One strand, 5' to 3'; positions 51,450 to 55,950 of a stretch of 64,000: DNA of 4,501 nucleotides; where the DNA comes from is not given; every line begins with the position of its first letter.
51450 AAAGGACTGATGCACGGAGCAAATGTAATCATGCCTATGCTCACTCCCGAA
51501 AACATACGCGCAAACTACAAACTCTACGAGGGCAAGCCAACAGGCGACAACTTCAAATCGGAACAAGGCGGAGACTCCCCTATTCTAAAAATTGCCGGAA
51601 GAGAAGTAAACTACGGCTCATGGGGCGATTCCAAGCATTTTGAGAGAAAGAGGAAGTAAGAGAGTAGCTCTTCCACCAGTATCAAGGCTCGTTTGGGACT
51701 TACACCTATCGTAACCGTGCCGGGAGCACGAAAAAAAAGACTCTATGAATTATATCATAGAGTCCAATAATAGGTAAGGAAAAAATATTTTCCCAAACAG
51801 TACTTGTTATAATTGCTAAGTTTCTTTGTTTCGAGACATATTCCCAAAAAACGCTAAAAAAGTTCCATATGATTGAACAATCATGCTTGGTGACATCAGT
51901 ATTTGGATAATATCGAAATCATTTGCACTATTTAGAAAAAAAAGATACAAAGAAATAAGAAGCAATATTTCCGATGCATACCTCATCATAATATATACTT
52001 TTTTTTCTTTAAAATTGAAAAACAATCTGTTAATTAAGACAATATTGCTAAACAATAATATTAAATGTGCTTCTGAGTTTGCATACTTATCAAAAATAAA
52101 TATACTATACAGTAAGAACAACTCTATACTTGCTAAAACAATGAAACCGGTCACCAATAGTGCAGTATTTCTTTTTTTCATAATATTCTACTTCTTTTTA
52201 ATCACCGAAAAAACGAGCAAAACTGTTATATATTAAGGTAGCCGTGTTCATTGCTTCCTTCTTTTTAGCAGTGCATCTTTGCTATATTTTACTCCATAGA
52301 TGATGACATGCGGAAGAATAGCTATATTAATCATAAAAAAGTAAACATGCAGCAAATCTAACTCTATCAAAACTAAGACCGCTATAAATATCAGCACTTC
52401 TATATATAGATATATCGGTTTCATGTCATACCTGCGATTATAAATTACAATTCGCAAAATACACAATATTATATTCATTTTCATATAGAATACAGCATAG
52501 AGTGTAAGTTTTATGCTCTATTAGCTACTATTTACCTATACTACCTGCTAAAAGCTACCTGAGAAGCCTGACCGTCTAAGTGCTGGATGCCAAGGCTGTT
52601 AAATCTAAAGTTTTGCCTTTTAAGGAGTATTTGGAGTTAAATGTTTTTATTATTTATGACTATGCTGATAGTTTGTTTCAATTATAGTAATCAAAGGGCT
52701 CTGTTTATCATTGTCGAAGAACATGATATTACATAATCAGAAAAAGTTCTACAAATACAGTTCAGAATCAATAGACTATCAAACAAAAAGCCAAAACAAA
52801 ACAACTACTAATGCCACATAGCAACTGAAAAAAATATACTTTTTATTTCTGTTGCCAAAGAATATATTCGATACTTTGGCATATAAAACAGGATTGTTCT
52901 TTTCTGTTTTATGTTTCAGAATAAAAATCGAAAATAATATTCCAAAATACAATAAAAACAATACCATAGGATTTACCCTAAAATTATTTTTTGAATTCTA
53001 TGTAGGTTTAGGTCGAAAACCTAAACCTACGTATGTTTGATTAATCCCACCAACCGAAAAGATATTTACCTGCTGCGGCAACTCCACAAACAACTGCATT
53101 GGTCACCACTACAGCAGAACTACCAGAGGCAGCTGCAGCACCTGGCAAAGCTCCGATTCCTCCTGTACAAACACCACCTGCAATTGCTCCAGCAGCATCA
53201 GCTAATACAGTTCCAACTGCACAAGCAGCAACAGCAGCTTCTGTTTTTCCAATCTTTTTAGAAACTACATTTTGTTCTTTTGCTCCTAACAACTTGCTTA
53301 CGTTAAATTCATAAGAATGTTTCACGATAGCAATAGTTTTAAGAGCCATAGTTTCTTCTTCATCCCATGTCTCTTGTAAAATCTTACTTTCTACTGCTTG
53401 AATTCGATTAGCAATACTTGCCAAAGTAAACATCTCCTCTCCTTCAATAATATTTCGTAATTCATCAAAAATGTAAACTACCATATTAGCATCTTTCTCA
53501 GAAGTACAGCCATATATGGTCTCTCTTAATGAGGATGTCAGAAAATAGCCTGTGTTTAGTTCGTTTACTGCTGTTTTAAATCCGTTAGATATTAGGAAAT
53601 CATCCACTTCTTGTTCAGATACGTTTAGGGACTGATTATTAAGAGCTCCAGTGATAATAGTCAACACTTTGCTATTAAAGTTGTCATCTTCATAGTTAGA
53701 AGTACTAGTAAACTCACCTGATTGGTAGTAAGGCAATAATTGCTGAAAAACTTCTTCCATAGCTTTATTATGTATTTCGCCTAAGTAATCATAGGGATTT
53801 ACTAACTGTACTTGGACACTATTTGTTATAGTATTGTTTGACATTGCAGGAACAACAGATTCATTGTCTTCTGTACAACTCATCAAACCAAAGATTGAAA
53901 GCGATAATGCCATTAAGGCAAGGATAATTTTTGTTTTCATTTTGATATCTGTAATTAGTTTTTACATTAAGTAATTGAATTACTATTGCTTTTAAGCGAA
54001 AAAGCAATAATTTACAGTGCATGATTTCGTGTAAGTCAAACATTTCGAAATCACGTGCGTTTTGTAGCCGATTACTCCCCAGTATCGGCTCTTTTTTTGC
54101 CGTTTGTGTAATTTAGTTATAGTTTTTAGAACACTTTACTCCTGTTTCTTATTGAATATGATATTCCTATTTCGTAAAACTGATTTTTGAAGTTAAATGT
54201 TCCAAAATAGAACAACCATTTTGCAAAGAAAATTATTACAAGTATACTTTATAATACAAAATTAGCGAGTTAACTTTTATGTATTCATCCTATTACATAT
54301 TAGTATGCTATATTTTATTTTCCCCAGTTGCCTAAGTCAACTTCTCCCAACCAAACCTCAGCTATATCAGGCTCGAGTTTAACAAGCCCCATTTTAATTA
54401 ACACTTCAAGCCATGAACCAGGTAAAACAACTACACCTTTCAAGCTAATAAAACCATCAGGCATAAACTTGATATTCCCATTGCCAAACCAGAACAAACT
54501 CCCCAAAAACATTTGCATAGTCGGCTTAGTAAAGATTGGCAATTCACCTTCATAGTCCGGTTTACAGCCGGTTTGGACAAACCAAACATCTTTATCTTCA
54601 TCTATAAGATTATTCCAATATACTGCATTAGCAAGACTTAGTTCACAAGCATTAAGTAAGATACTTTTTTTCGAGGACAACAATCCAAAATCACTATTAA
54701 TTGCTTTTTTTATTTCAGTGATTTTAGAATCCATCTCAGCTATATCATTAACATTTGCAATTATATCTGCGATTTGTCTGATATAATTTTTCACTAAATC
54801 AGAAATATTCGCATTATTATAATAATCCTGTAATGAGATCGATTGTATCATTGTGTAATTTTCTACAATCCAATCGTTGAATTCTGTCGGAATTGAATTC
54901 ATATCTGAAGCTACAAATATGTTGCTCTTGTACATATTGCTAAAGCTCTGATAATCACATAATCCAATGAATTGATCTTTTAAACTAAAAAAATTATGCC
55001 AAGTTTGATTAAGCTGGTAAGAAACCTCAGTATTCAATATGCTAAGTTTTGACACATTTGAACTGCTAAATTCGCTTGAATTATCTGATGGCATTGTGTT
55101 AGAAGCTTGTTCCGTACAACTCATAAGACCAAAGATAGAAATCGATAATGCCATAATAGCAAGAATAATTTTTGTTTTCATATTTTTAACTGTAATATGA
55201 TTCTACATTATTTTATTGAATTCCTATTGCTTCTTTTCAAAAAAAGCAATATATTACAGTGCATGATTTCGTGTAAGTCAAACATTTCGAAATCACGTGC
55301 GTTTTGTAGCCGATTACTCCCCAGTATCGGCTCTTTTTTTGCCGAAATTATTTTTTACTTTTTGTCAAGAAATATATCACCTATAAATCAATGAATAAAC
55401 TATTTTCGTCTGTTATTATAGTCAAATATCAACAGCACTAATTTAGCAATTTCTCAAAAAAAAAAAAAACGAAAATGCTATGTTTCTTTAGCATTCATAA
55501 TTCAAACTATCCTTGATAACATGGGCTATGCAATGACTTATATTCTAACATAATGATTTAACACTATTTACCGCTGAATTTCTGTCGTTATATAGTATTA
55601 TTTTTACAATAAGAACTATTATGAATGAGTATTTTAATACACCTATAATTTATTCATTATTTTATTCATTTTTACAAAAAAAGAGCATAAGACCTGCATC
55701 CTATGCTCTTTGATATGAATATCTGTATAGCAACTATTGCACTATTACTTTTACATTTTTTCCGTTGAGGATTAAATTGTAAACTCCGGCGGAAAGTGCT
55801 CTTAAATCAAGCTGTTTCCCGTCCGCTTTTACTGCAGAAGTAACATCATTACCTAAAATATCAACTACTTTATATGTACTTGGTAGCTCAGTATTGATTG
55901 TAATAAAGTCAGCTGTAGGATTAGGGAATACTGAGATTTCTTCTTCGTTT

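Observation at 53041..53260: Glycine-zipper, bacteriocin-like C-terminal tail on a lipoprotein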

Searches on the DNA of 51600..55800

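Call 18: search_rna_families(source=window, start=51600, end=55800, threshold=evalue, max_evalue=1)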
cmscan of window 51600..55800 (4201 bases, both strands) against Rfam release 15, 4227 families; matches with E-value up to 1: 3.
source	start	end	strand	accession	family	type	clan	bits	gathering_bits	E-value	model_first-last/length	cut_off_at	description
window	51732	51778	-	RF02451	ncr1241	Gene; sRNA;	-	23.5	60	0.97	1-63/63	no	Bacillus sRNA ncr1241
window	55682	55777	-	RF02503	Atu_C9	Gene; sRNA;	-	21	40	0.014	94-192/192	no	Rhizobiales sRNA Atu_C9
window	55668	55722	-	RF00051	mir-17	Gene; miRNA;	-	18.9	49.5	0.93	1-80/80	no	mir-17 microRNA precursor family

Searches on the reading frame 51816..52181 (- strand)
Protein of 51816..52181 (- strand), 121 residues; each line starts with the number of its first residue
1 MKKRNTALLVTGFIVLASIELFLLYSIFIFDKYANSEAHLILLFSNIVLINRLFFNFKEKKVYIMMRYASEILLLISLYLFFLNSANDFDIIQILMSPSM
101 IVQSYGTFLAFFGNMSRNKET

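Call 3: search_protein_families(library=pfam, proteins=[window:51816-52181:-], max_evalue=10)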
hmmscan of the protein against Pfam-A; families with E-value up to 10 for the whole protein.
window:51816-52181:- (121 aa): 0 families

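Call 4: search_protein_families(library=ncbifam, proteins=[window:51816-52181:-], max_evalue=10)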
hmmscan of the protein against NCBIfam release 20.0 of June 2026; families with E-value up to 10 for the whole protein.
window:51816-52181:- (121 aa): 0 families

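Call 24: find_homologous_proteins(query=window:51816-52181:-, max_evalue=0.01)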
Query window:51816-52181:- (121 aa): 3 proteins with E <= 0.01 among 38 candidates.
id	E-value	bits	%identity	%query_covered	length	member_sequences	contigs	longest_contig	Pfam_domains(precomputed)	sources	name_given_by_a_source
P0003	2.3e-66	239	100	100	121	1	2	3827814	-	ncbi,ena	-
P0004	1.8e-63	229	97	100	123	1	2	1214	-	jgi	jgi:hypothetical protein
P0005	2.7e-61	222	93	100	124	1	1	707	-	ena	-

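Call 50: search_protein_families(library=pfam, alignment_id=A6, max_evalue=0.1)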
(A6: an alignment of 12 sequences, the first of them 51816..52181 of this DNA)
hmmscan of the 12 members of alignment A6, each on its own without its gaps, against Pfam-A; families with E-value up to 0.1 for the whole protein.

A. member 1, window:51816-52181:- (121 aa): 0 families

B. families by the number of members that match (of 12 scanned): 14 families
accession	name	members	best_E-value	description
PF07695.17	7TMR-DISM_7TM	2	0.032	7TM diverse intracellular signalling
PF01757.29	Acyl_transf_3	1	0.0012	Acyltransferase domain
PF04647.20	AgrB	1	0.0041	Accessory gene regulator B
PF09843.14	DUF2070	1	0.013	Predicted membrane protein (DUF2070)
PF20342.3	DUF6637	1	0.02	Family of unknown function (DUF6637)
PF12650.12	DUF3784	1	0.031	Domain of unknown function (DUF3784)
PF09682.15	Phage_holin_6_1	1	0.032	Bacteriophage holin of superfamily 6 (Holin_LLH)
PF13789.11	DUF4181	1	0.035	Domain of unknown function (DUF4181)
PF06912.16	DUF1275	1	0.036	Protein of unknown function (DUF1275)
PF13520.12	AA_permease_2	1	0.038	Amino acid permease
PF07438.16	DUF1514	1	0.061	Protein of unknown function (DUF1514)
PF14158.11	YndJ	1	0.065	YndJ-like protein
PF03344.20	Daxx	1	0.085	Daxx N-terminal Rassf1C-interacting domain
PF04123.18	DUF373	1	0.091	Domain of unknown function (DUF373)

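Call 51: search_protein_families(library=ncbifam, alignment_id=A6, max_evalue=0.1)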
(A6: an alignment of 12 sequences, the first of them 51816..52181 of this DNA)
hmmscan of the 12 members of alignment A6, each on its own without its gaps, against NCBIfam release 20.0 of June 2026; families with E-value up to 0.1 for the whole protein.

A. member 1, window:51816-52181:- (121 aa): 0 families

B. families by the number of members that match (of 12 scanned): 4 families
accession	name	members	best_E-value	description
NF041554.1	SA1362_fam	1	0.00025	SA1362 family protein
NF047440.1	LA3751_2_3_fam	1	0.0093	LA_3751/LA_3752 family putative glycosyltransferase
NF007279.0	PRK09738.1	1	0.013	type I toxin-antitoxin system Hok family toxin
NF058605.1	epi_export_YydJ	1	0.065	YydJ family epipeptide exporter permease subunit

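Call 82: find_encoding_contigs(protein=P0004, flank=3000, max_places=3)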
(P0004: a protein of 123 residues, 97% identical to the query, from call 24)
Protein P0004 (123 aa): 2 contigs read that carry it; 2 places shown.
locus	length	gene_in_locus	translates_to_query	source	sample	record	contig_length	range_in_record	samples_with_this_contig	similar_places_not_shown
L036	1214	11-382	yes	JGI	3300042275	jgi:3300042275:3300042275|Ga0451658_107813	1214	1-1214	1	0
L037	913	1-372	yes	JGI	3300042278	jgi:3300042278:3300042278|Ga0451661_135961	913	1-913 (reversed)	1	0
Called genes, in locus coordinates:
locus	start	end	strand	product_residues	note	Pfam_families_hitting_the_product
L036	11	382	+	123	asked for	-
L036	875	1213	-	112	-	?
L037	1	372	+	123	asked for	?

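Call 104: predict_structure(alignment_id=A10)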
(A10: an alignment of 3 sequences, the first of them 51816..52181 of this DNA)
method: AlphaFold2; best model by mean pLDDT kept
length: 121 residues; sequences in the alignment: 3
mean_pLDDT: 56.8   pTM: 0.37
mean pLDDT of the five models: 56.8, 54.1, 52.4, 50.6, 46.6
residues with pLDDT >= 90: 0; 70-90: 0; 50-70: 106; < 50: 15
segments of 3 or more residues with pLDDT < 50: 91-96, 118-121
pLDDT, mean of each block of 10 residues (from residue 1): 56 63 58 57 59 58 61 62 53 50 55 50 40
secondary structure, 60 per line:
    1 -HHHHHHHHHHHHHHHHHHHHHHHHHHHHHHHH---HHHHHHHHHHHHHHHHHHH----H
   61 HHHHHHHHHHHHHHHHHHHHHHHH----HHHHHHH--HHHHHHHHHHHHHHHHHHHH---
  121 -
elements in order: H2-33 H37-55 H60-84 H89-95 H98-117

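Call 107: search_protein_families(library=padloc, proteins=[window:51816-52181:-], max_evalue=0.01)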
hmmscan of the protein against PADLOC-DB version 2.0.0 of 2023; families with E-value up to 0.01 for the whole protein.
window:51816-52181:- (121 aa): 0 families

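Call 108: search_protein_families(library=phrogs, proteins=[window:51816-52181:-], max_evalue=0.01)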
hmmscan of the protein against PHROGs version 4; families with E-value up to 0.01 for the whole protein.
window:51816-52181:- (121 aa): 0 families

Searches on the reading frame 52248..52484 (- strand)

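Call 3: search_protein_families(library=pfam, proteins=[window:52248-52484:-], max_evalue=10)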
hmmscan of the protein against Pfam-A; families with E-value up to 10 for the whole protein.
window:52248-52484:- (78 aa): 1 family
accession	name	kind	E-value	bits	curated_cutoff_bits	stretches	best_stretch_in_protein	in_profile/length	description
PF03402.20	V1R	-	0.055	13.1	25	1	3-53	17-67/292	Vomeronasal organ pheromone receptor family, V1R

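Call 4: search_protein_families(library=ncbifam, proteins=[window:52248-52484:-], max_evalue=10)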
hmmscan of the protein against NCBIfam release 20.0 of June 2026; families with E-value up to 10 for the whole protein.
window:52248-52484:- (78 aa): 0 families

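Call 107: search_protein_families(library=padloc, proteins=[window:52248-52484:-], max_evalue=0.01)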
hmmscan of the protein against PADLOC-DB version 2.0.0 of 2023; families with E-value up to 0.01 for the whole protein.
window:52248-52484:- (78 aa): 0 families

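Call 108: search_protein_families(library=phrogs, proteins=[window:52248-52484:-], max_evalue=0.01)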
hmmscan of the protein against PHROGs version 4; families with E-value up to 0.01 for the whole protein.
window:52248-52484:- (78 aa): 0 families

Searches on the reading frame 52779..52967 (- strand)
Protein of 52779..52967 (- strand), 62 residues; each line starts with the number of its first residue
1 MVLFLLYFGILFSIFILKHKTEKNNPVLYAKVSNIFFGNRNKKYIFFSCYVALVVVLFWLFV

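Call 3: search_protein_families(library=pfam, proteins=[window:52779-52967:-], max_evalue=10)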
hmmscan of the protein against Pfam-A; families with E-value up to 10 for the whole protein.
window:52779-52967:- (62 aa): 1 family
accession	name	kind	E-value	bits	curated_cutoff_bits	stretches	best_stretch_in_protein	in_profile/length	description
PF16192.10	PMT_4TMC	-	0.073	13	32.4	1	6-61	131-179/202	C-terminal four TMM region of protein-O-mannosyltransferase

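Call 4: search_protein_families(library=ncbifam, proteins=[window:52779-52967:-], max_evalue=10)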
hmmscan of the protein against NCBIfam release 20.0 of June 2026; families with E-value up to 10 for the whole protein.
window:52779-52967:- (62 aa): 2 families
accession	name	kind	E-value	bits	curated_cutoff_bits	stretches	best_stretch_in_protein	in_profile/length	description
TIGR01495.1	ETRAMP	paralog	0.014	15.4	32.75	1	2-58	10-65/85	ETRAMP family protein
TIGR01404.2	FlhB_rel_III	equivalog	1.1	8.6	358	1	4-62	98-154/341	type III secretion system export apparatus subunit SctU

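Call 85: list_cluster_members(proteins=[P0001, window:52779-52967:-, window:52248-52484:-, window:54315-55181:-, P0006])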
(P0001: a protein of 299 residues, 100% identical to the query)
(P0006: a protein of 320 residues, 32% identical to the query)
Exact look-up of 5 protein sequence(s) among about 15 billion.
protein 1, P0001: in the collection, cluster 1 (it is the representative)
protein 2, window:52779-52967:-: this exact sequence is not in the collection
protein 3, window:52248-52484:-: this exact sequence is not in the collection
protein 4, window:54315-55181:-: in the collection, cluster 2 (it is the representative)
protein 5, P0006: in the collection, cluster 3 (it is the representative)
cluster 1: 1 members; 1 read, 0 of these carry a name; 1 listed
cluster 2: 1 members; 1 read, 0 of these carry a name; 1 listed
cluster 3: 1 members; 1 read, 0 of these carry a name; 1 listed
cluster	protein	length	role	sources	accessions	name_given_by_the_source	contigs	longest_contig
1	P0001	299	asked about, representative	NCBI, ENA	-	-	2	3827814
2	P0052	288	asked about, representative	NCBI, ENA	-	-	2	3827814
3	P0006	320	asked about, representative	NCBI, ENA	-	-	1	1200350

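Call 107: search_protein_families(library=padloc, proteins=[window:52779-52967:-], max_evalue=0.01)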
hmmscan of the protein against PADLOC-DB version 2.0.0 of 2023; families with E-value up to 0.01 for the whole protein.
window:52779-52967:- (62 aa): 0 families

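Call 108: search_protein_families(library=phrogs, proteins=[window:52779-52967:-], max_evalue=0.01)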
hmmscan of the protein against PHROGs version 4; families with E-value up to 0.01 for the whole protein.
window:52779-52967:- (62 aa): 0 families
